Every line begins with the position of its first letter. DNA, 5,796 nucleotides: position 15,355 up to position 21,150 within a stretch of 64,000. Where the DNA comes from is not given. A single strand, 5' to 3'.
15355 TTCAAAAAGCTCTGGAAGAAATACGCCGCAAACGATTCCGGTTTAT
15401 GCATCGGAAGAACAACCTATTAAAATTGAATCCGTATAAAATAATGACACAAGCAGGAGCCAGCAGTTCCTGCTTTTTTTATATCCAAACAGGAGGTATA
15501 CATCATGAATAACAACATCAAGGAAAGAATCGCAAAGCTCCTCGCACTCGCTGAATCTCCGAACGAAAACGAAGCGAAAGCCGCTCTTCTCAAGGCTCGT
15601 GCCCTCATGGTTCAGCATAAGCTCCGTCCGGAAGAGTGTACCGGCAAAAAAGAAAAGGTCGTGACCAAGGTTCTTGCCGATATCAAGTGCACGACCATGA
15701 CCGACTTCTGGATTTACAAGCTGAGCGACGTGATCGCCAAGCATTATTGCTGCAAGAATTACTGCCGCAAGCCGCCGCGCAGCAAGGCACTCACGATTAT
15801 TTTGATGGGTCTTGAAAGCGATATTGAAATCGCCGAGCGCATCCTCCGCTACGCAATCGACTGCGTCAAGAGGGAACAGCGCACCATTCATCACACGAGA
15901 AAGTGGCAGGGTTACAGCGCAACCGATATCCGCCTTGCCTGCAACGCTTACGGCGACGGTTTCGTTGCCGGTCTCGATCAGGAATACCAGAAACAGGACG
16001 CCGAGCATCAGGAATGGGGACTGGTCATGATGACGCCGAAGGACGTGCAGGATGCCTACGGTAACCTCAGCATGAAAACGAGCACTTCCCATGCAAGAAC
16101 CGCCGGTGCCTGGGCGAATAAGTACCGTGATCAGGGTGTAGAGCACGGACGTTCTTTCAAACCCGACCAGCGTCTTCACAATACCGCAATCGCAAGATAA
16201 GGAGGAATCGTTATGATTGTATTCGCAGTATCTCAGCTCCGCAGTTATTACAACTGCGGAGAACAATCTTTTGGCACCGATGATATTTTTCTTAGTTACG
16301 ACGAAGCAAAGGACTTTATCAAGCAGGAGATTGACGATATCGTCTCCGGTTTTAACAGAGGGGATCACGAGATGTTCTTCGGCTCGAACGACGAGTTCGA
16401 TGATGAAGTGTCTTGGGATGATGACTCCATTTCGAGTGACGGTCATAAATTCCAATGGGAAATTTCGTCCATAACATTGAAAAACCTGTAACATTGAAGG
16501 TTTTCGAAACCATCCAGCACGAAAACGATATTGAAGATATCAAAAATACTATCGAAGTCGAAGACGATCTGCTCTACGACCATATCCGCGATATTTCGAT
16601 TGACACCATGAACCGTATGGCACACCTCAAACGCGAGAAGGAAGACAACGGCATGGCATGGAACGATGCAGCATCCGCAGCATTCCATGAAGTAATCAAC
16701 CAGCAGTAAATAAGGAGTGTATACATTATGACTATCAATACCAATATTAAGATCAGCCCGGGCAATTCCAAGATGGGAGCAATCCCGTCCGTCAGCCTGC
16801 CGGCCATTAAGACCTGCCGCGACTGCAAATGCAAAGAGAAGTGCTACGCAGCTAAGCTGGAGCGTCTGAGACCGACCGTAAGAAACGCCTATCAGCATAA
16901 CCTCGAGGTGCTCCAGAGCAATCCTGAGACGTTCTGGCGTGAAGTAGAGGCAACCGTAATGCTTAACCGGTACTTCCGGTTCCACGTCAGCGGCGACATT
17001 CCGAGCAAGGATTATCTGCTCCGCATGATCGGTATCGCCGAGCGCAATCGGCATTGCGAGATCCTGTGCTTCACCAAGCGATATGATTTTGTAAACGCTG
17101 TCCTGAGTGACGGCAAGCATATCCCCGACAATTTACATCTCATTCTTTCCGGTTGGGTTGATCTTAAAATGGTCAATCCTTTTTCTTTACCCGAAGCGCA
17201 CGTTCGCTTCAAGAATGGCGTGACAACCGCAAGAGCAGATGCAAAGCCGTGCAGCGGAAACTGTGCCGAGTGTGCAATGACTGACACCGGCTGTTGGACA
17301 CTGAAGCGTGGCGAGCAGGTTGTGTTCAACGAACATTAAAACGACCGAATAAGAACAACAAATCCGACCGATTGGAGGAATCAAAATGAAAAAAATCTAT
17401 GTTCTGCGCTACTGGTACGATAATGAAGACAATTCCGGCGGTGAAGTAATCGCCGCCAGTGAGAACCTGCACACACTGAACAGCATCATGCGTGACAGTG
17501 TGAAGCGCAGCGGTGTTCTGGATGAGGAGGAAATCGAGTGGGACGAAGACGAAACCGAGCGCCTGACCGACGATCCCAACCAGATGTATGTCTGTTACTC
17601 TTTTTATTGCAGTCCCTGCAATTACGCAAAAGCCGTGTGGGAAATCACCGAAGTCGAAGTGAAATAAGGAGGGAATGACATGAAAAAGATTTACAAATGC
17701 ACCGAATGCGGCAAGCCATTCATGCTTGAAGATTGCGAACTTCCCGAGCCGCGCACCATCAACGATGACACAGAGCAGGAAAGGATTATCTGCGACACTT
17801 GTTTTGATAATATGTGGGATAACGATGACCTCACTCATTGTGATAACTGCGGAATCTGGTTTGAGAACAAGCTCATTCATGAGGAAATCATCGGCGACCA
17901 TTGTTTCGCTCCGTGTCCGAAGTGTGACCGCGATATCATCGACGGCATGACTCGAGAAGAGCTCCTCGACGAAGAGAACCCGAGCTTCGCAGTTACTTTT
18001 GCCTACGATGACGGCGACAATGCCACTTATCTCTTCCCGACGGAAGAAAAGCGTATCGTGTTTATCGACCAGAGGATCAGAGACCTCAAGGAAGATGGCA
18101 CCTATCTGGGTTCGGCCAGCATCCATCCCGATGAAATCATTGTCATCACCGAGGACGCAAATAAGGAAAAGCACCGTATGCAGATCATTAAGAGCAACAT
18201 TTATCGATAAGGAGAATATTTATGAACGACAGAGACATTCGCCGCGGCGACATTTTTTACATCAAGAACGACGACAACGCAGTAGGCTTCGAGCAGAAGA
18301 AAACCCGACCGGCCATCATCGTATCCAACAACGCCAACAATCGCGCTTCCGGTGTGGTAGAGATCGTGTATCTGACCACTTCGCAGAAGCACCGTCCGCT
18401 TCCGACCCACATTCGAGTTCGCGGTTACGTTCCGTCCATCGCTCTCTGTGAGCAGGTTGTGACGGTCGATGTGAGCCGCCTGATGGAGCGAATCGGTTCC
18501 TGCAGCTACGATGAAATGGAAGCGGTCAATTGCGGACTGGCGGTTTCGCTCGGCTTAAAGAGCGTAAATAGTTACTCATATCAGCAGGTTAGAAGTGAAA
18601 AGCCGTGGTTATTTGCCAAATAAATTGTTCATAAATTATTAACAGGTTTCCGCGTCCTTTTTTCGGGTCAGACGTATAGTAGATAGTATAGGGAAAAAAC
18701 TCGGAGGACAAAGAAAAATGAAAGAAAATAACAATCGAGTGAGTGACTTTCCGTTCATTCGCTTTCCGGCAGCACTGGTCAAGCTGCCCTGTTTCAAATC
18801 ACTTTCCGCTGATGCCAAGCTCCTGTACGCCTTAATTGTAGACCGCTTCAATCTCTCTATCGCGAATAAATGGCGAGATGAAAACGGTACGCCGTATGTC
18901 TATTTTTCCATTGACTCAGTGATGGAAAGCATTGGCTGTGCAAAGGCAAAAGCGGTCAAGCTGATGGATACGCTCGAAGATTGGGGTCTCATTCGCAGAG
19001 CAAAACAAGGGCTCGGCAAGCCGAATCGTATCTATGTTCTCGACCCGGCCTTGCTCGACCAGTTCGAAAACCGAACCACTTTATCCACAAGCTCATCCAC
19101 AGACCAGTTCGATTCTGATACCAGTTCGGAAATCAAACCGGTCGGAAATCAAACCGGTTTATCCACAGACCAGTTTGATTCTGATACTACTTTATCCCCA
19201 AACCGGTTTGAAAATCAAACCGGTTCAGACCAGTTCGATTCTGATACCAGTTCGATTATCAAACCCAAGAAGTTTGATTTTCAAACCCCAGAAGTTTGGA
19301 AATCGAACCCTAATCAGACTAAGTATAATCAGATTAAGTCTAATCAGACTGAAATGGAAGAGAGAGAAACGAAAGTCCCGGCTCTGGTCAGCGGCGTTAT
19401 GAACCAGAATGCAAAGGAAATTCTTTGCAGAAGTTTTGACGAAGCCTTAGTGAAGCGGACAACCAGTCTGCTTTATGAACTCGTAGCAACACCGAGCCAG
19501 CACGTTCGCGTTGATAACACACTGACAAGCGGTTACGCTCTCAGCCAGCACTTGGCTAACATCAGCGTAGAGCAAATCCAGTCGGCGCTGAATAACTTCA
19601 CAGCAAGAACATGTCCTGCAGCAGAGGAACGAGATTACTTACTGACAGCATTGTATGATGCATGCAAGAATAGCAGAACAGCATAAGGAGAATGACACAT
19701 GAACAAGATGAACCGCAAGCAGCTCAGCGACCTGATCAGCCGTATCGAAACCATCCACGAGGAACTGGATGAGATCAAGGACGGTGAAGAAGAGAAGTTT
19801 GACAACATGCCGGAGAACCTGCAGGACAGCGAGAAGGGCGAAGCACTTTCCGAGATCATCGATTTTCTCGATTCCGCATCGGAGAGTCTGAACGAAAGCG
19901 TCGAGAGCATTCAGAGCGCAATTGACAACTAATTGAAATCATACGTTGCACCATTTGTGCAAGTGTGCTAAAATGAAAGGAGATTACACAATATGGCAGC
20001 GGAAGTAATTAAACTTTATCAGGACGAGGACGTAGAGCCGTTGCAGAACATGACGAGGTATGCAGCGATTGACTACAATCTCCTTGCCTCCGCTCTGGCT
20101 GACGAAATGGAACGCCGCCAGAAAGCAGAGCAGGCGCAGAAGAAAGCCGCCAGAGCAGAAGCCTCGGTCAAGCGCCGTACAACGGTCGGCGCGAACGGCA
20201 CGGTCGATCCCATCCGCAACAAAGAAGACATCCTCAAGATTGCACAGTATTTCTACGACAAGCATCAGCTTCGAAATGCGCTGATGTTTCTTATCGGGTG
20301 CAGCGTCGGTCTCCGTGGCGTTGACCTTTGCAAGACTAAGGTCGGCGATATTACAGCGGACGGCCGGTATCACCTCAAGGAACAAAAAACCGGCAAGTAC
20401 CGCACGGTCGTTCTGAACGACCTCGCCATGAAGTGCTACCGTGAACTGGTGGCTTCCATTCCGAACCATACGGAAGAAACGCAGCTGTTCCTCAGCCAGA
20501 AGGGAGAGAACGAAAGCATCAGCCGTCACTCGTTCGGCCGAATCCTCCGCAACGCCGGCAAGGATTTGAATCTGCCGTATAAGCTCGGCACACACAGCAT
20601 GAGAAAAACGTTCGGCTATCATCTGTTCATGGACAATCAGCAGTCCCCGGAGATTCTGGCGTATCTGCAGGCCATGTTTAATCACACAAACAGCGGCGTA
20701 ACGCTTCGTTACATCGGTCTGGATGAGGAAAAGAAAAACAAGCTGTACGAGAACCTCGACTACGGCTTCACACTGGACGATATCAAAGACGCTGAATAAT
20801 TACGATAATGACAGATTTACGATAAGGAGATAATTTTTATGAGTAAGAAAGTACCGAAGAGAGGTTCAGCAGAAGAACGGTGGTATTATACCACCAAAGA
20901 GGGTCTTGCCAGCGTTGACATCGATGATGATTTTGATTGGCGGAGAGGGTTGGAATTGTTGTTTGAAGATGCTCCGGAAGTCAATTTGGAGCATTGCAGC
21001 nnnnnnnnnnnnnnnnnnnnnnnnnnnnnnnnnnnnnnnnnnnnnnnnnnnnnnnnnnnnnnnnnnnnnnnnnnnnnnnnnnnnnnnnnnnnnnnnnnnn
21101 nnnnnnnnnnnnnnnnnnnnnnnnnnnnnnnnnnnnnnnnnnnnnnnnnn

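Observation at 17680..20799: Plasmid-style maintenance cluster: MazF-like toxin without an obvious antitoxin, RepA_N, Xer-like tyrosine recombinase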

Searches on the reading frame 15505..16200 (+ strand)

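Call 3: search_protein_families(library=pfam, proteins=[window:15505-16200:+], max_evalue=0.1)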
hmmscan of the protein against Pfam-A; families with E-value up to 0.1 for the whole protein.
window:15505-16200:+ (231 aa): 2 families
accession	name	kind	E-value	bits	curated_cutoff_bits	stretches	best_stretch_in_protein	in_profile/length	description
PF23771.1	DUF7168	-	5.6e-16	58.9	25.5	1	60-188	14-135/140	Domain of unknown function (DUF7168)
PF10979.13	DUF2786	-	5.4e-12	45.9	23.9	1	5-40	2-38/40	Protein of unknown function (DUF2786)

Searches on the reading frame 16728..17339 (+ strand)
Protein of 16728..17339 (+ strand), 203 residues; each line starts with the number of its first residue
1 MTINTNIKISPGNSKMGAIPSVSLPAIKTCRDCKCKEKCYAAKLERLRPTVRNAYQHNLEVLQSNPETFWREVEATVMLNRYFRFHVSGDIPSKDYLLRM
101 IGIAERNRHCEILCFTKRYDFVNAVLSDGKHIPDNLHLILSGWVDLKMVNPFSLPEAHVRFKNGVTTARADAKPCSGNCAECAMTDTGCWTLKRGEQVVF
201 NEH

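Call 3: search_protein_families(library=pfam, proteins=[window:16728-17339:+], max_evalue=0.1)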
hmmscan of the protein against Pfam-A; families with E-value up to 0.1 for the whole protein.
window:16728-17339:+ (203 aa): 1 family
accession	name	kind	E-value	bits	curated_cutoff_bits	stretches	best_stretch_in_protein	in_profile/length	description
PF17338.8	GP88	-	9.2e-23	81.7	24.4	1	17-142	21-160/230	Gene product 88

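Call 94: find_related_loci(query=window:16728-17339:+, collection=viral_contigs, flank=5000)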
Query window:16728-17339:+ (203 aa) in viral_contigs; peptide patterns used: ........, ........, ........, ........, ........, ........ (x = any residue, [..] = any of these).
20 stretches matched a pattern; 15 encode a relative of the query (tblastn E <= 1e-3); 15 distinct loci.
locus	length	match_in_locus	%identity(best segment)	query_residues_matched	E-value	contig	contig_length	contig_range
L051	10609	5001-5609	98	1-203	4e-139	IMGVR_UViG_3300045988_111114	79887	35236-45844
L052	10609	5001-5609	98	1-203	1e-138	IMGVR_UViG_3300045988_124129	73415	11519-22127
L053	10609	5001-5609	98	1-203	3e-138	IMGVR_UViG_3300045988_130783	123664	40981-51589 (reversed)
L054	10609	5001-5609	97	1-203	6e-138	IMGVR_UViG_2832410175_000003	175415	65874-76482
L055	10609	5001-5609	97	1-203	2e-137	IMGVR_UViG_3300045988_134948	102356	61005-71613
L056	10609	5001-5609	96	1-203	6e-137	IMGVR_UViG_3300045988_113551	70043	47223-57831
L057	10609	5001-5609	97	1-203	1e-136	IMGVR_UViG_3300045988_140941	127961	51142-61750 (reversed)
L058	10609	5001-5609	95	1-203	2e-135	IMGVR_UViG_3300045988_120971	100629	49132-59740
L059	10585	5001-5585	65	9-203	2e-89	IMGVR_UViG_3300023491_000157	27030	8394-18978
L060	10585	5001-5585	64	9-203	4e-89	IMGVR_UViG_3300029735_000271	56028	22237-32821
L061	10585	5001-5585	65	9-203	3e-89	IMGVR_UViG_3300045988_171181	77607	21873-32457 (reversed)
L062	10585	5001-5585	65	9-203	3e-89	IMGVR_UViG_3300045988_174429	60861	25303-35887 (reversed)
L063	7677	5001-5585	65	9-203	3e-89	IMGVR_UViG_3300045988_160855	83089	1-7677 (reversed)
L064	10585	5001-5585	65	9-203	6e-89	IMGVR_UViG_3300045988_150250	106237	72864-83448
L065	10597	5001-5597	63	6-203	1e-87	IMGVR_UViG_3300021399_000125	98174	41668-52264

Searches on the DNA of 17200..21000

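Call 64: search_rna_families(source=window, start=17200, end=21000, threshold=evalue, max_evalue=1)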
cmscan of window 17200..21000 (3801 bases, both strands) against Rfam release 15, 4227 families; matches with E-value up to 1: 0.
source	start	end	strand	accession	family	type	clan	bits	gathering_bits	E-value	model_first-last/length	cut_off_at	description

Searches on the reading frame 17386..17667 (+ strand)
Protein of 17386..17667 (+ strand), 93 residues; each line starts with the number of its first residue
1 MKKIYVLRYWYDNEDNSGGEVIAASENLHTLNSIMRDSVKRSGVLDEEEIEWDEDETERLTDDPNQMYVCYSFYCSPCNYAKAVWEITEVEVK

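Call 3: search_protein_families(library=pfam, proteins=[window:17386-17667:+], max_evalue=0.1)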
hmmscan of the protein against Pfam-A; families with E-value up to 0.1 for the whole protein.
window:17386-17667:+ (93 aa): 1 family
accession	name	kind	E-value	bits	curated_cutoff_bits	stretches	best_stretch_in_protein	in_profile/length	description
PF11583.14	AurF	-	0.028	14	29.6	1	28-67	5-42/282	P-aminobenzoate N-oxygenase AurF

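Call 5: search_protein_families(library=phrogs, proteins=[window:17386-17667:+], max_evalue=0.01)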
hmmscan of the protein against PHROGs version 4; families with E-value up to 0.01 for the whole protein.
window:17386-17667:+ (93 aa): 0 families

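Call 66: search_protein_families(library=padloc, proteins=[window:17386-17667:+], max_evalue=0.01)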
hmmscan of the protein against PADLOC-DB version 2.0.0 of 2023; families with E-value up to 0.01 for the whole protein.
window:17386-17667:+ (93 aa): 0 families

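Call 67: search_protein_families(library=ncbifam, proteins=[window:17386-17667:+], max_evalue=0.01)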
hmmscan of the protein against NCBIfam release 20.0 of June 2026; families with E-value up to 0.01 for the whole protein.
window:17386-17667:+ (93 aa): 0 families
